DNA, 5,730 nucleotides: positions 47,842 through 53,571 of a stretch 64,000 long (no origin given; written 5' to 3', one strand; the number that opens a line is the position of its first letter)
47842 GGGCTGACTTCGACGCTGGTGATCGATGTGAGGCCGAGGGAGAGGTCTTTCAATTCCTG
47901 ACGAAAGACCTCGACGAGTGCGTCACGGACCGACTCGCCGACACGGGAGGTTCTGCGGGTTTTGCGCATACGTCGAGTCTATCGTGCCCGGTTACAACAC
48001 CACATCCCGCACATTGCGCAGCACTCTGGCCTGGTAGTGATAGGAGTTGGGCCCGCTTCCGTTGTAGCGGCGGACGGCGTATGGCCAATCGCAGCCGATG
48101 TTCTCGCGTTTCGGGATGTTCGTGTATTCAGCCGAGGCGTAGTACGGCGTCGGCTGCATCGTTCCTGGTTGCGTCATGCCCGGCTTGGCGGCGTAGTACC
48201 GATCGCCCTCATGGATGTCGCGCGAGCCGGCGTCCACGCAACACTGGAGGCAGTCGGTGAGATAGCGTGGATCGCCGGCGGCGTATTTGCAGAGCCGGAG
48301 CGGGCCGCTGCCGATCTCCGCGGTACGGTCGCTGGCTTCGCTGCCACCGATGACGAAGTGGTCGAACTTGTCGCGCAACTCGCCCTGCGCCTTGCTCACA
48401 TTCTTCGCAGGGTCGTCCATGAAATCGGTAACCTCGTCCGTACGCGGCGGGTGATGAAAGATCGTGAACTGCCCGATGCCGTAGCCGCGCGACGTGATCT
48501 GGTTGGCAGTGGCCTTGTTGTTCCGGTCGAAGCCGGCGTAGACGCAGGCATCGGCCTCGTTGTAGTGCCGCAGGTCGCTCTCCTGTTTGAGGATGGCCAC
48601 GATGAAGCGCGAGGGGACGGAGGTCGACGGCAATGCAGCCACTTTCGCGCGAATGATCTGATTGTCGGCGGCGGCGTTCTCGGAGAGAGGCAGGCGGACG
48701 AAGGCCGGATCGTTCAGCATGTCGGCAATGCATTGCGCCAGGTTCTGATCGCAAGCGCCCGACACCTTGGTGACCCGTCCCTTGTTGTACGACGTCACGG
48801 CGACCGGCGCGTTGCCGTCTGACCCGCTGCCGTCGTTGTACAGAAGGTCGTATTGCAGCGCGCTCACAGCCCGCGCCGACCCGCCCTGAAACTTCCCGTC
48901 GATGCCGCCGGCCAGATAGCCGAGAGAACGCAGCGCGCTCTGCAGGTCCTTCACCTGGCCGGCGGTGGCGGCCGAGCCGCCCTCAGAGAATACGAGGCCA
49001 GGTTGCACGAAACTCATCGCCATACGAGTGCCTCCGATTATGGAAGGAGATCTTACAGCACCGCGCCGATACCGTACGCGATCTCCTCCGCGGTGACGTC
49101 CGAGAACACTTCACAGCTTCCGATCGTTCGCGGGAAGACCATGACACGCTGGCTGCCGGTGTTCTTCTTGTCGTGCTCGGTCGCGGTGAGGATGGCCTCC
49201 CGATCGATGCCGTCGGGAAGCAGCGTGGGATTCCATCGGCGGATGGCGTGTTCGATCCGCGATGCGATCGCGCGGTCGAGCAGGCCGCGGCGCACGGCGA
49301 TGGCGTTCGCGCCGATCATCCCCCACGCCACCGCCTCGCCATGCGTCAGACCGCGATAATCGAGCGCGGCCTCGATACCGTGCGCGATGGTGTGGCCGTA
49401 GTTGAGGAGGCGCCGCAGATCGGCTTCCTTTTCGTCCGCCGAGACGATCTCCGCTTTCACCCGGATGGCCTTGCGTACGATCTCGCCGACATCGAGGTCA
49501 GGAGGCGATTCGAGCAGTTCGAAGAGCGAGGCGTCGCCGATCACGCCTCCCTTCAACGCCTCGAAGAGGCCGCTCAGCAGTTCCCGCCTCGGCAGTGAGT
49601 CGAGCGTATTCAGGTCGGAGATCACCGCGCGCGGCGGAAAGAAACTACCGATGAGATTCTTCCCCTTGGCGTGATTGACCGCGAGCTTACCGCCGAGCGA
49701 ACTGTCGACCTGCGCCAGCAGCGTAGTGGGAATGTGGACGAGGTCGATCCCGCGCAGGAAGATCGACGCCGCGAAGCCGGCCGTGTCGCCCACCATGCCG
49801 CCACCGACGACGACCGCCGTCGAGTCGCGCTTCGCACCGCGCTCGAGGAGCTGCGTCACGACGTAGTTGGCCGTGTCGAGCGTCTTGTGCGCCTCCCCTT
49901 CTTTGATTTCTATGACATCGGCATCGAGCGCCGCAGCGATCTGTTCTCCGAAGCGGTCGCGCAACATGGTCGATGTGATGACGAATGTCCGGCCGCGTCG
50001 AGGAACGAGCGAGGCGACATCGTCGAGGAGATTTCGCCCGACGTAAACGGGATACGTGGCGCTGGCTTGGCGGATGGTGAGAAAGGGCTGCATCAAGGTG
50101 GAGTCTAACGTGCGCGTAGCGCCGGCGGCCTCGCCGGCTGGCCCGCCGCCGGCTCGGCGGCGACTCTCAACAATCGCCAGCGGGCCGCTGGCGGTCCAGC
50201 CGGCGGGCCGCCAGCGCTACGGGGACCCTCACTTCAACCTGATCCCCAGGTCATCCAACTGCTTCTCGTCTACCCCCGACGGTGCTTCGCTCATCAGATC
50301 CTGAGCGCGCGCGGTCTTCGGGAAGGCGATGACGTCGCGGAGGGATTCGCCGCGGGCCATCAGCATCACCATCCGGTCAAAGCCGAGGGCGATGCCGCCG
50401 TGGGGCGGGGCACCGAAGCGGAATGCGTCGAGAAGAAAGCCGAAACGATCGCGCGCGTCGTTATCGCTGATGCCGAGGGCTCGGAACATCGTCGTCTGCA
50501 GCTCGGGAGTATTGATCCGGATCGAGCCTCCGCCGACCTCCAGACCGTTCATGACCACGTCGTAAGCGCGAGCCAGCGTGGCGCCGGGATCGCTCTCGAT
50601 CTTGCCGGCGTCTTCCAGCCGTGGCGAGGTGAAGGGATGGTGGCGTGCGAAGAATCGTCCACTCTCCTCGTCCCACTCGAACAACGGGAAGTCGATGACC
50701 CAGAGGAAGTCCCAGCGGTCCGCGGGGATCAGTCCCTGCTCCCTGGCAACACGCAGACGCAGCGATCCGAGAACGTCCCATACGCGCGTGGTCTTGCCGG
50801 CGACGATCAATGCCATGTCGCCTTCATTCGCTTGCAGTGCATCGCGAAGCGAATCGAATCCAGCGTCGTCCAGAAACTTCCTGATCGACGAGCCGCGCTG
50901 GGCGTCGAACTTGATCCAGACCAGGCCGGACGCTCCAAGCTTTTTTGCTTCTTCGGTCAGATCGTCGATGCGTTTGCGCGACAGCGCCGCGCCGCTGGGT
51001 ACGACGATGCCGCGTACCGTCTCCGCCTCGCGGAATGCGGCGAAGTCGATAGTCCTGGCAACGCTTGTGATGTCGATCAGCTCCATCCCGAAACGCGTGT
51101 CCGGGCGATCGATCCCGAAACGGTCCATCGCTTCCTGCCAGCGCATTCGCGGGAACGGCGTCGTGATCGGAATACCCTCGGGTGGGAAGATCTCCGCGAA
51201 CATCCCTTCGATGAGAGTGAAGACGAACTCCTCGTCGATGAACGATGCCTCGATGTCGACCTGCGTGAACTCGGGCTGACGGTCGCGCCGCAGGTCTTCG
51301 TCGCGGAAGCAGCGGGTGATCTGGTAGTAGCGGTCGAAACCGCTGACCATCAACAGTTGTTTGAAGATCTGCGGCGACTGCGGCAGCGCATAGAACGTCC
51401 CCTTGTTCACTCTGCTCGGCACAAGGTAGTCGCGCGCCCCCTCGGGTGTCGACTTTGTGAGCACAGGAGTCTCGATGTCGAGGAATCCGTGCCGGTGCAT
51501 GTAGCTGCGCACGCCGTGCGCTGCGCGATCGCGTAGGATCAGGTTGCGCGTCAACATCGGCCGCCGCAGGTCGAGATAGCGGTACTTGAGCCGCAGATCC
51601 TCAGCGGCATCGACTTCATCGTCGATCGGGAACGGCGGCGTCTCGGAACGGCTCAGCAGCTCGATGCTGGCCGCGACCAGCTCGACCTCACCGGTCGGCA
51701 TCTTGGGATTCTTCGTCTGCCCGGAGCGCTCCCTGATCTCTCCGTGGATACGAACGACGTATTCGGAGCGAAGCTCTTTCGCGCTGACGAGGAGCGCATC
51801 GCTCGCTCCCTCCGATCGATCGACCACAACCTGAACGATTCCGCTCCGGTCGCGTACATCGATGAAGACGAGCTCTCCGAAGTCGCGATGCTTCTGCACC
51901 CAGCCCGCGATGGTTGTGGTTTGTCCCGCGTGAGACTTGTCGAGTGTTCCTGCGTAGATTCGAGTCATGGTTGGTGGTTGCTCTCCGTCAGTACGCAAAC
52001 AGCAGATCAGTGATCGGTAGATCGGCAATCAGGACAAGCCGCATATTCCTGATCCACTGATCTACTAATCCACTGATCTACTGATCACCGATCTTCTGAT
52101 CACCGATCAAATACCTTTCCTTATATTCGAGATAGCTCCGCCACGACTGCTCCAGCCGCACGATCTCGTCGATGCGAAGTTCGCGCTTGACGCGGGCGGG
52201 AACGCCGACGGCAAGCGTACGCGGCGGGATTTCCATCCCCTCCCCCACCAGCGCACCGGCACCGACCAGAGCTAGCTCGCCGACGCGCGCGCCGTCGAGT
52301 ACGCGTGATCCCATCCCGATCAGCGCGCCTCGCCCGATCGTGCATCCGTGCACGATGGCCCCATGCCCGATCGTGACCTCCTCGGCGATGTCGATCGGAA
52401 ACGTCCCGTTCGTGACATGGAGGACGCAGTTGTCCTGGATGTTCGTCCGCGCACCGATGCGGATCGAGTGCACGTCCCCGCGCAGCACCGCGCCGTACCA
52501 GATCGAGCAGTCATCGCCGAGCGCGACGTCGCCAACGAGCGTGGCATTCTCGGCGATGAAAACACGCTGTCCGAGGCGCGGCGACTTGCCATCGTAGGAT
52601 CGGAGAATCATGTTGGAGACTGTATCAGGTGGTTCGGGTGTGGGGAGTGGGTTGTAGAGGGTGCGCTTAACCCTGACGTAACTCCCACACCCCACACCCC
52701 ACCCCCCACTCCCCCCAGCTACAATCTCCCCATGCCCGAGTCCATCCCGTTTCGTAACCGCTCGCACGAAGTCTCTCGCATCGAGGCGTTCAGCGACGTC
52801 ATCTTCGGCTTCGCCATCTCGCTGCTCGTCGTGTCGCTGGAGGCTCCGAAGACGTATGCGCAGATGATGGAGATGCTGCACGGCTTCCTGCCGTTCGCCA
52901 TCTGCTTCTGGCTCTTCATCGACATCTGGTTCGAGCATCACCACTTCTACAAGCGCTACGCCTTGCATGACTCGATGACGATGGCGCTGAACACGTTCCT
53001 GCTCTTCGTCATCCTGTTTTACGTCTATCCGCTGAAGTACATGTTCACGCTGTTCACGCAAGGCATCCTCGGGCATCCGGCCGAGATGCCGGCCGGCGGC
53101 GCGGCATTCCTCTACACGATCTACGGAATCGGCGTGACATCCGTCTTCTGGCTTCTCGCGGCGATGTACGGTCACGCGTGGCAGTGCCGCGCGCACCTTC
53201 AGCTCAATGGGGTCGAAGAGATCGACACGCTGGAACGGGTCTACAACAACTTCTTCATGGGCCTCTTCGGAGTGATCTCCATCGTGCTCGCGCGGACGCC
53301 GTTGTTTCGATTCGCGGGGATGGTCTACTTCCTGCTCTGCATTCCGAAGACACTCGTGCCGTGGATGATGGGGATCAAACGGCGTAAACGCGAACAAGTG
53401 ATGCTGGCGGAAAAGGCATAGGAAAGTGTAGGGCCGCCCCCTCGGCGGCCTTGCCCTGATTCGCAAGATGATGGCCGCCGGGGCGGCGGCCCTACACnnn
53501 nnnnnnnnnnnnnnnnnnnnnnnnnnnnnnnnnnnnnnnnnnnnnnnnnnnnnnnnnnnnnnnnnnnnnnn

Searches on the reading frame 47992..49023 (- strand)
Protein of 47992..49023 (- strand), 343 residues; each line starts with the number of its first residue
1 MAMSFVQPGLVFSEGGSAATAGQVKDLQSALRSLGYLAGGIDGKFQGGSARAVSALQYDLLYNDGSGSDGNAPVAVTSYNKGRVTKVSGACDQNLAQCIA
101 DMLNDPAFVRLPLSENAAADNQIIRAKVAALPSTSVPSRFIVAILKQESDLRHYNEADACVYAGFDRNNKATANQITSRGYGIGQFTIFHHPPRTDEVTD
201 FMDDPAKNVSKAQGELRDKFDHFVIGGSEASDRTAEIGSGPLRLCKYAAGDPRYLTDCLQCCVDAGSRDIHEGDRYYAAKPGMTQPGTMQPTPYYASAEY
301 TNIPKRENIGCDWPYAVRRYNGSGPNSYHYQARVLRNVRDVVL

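Call 65: search_protein_families(library=pfam, proteins=[window:47992-49023:-], max_evalue=0.001)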
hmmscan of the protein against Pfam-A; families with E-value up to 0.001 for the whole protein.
window:47992-49023:- (343 aa): 1 family
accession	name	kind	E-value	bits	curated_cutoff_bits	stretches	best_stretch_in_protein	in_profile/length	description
PF01471.23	PG_binding_1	-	2.9e-06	27.8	23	1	22-58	3-39/57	Putative peptidoglycan binding domain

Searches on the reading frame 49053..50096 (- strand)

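Call 65: search_protein_families(library=pfam, proteins=[window:49053-50096:-], max_evalue=0.001)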
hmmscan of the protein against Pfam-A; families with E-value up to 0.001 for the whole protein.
window:49053-50096:- (347 aa): 3 families
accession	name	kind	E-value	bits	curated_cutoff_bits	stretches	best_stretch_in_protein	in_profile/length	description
PF01761.26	DHQ_synthase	-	2.1e-43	147.1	24.2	1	62-173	2-113/115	3-dehydroquinate synthase N-terminal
PF24621.2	DHQS_C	-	8.7e-34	117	27.6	1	176-312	1-144/144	3-dehydroquinate synthase C-terminal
PF13685.12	Fe-ADH_2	-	3.8e-06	27.4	28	1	21-165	4-145/149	Iron-containing alcohol dehydrogenase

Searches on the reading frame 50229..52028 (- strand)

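Call 65: search_protein_families(library=pfam, proteins=[window:50229-52028:-], max_evalue=0.001)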
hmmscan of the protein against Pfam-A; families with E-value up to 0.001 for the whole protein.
window:50229-52028:- (599 aa): 3 families
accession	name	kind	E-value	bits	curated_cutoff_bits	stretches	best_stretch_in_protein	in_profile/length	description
PF00152.25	tRNA-synt_2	-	4.9e-117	390.8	25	1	143-572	2-307/308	tRNA synthetases class II (D, K and N)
PF02938.19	GAD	-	1.4e-18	67.3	23.4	1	334-419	7-94/95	GAD domain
PF01336.31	tRNA_anti-codon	-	1.2e-15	57.6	27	1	39-125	2-75/75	OB-fold nucleic acid binding domain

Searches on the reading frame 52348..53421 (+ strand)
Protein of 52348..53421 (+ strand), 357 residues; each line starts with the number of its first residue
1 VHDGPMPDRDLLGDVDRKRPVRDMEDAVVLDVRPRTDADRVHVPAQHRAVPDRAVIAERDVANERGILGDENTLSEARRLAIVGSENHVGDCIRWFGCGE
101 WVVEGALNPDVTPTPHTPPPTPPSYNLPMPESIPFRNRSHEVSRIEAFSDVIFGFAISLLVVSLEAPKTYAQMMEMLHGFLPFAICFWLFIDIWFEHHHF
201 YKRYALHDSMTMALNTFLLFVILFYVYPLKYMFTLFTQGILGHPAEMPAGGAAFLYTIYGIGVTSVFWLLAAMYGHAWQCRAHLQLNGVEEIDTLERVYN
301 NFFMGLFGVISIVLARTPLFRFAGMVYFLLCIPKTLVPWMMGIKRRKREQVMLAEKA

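Call 65: search_protein_families(library=pfam, proteins=[window:52348-53421:+], max_evalue=0.001)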
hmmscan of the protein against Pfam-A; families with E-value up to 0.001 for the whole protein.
window:52348-53421:+ (357 aa): 1 family
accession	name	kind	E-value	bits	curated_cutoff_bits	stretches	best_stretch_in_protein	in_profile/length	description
PF06736.16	TMEM175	-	2.1e-12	47.8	25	1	144-224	1-86/88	Endosomal/lysosomal potassium channel TMEM175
